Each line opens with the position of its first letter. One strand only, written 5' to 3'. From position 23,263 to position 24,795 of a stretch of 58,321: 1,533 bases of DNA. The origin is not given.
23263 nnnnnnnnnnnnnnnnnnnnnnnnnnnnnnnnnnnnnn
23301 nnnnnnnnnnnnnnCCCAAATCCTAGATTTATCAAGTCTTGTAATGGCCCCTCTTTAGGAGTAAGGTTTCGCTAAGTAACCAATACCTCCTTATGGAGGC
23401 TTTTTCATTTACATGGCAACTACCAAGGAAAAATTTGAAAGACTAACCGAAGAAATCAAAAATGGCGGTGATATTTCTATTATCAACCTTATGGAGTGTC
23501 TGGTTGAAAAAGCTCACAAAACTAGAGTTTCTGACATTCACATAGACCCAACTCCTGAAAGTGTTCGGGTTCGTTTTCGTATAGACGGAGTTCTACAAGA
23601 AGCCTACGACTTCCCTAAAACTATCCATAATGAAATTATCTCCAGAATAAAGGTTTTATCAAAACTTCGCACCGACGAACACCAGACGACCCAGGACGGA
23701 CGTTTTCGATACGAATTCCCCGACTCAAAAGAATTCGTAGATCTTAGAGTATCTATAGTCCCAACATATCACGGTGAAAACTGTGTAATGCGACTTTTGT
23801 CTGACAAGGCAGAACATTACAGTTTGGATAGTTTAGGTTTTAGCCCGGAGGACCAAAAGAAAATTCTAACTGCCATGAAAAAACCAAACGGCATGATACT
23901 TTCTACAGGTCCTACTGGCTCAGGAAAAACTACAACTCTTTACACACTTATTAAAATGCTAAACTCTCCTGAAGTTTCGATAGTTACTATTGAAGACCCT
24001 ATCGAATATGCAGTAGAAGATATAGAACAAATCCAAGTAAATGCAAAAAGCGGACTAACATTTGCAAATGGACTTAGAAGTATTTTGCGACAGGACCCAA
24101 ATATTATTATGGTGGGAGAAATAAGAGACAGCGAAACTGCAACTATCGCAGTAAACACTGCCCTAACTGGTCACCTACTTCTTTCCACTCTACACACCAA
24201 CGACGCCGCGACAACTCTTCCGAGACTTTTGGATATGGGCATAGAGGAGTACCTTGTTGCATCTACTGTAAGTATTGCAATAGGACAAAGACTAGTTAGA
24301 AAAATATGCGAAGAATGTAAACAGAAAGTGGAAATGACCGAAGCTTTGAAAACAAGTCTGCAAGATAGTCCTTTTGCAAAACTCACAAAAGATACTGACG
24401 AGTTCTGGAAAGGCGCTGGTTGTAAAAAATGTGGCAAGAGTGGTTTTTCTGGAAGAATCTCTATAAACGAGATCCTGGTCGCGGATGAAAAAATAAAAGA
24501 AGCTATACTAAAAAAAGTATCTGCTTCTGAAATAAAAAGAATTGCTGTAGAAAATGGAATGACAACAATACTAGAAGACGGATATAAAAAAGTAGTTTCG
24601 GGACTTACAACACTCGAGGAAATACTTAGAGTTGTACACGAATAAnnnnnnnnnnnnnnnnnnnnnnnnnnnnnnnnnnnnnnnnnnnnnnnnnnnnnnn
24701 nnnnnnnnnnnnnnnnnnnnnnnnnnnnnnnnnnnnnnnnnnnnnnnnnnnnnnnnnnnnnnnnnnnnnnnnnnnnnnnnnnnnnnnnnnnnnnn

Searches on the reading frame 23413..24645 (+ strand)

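Call 7: search_protein_families(library=pfam, proteins=[window:23413-24645:+], max_evalue=0.01)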
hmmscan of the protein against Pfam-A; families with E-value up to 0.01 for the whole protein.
window:23413-24645:+ (410 aa): 8 families
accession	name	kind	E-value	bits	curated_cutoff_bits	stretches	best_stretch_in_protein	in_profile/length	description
PF00437.27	T2SSE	-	2.3e-122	408.7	24.9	1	20-406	5-370/370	Type II/IV secretion system protein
PF13401.12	AAA_22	-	0.00062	20.5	27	1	158-195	4-41/130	AAA domain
PF25199.1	nSTAND_NTPase5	-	0.00064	20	34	1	155-210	37-93/145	Novel STAND NTPase 5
PF13086.12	AAA_11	-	0.0013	19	27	1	147-238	5-93/257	AAA domain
PF13173.12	AAA_14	-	0.0022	18.4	27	0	161-207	4-50/129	AAA domain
PF20720.3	nSTAND3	-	0.0022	18.1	27.2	1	157-196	15-54/155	Novel STAND NTPase 3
PF13604.12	AAA_30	-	0.0044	17.2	27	1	146-189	4-48/191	AAA domain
PF12775.13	AAA_7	-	0.0067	16.4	25.8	0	151-193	25-67/181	P-loop containing dynein motor region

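Call 37: search_protein_families(library=ncbifam, proteins=[window:23413-24645:+], max_evalue=0.001)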
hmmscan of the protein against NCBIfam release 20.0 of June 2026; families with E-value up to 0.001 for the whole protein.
window:23413-24645:+ (410 aa): 20 families
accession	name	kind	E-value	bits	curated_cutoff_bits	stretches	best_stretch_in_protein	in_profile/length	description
TIGR02533.1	type_II_gspE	equivalog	2e-149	498.4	630.25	1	17-407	103-485/486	type II secretion system ATPase GspE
TIGR02538.1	type_IV_pilB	equivalog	3e-142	475.1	675.65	1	11-409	169-563/564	type IV-A pilus assembly ATPase PilB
NF053534.1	T4PilAsmATPsTfpB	equivalog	7.5e-127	424.1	850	1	17-408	195-582/584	type IV pilus assembly ATPase TfpB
NF007755.0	PRK10436.1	equivalog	2.6e-125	418.7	617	1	9-408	71-459/465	type II secretion system protein GspE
NF041000.1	ATPase_ComGA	equivalog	1.5e-78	263.4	300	1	30-296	3-266/267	competence type IV pilus ATPase ComGA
TIGR01420.1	pilT_fam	subfamily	1.2e-54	185.8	319.1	1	27-279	2-246/343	PilT/PilU family type 4a pilus ATPase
TIGR02525.1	plasmid_TraJ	equivalog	5.2e-27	94.8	368.3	1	149-326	139-332/372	plasmid transfer ATPase TraJ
TIGR02524.1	dot_icm_DotB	equivalog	3.5e-24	85.7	463.3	1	149-295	124-279/358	Dot/Icm type IV secretion system ATPase DotB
NF058587.1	archaellum_moto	equivalog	4.7e-16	58.6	550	1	162-278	278-399/527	archaellum flagellar ATPase motor FlaI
TIGR03819.1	heli_sec_ATPase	hypoth_equivalog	1.1e-14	54.4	373.15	1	73-283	97-308/340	TadA family conjugal transfer-associated ATPase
TIGR02782.1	TrbB_P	equivalog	3.3e-14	52.9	304.55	1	148-280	125-259/303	P-type conjugative transfer ATPase TrbB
TIGR02788.1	VirB11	equivalog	1e-13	51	249.95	1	154-278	140-268/308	P-type DNA transfer ATPase VirB11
NF010469.0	PRK13894.1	subfamily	1e-12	48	508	1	146-273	136-265/320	conjugal transfer ATPase TrbB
NF010407.0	PRK13833.1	subfamily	5.6e-12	45.7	499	1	151-278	137-265/323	conjugal transfer protein TrbB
NF010425.0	PRK13851.1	equivalog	9.2e-10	37.9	461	1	147-273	150-281/344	type IV secretion system protein VirB11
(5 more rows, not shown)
